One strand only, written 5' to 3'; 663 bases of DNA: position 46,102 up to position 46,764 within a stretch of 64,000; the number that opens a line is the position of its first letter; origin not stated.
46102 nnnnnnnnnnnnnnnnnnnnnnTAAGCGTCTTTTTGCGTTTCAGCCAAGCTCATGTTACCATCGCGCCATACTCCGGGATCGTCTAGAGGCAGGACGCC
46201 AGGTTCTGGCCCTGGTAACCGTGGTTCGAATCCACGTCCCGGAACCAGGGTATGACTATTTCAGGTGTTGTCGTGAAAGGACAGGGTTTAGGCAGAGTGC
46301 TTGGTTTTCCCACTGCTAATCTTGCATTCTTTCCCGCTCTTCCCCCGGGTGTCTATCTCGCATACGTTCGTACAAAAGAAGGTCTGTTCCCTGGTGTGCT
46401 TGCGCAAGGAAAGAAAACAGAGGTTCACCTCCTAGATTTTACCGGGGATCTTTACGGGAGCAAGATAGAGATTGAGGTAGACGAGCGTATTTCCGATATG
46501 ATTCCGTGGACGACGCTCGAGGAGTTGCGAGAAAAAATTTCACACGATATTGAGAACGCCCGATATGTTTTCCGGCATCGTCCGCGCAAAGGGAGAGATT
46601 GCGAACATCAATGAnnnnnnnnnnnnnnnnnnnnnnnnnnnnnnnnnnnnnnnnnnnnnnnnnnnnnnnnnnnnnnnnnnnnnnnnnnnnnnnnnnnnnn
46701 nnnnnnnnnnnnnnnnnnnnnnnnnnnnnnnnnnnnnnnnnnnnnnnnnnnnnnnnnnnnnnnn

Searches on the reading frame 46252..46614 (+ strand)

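Call 87: search_protein_families(library=pfam, proteins=[window:46252-46614:+], max_evalue=0.001)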
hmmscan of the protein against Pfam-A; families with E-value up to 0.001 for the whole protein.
window:46252-46614:+ (120 aa): 1 family
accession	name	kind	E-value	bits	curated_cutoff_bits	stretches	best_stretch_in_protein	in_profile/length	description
PF01687.23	Flavokinase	-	1.4e-25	90.3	19.6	1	2-106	6-123/124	Riboflavin kinase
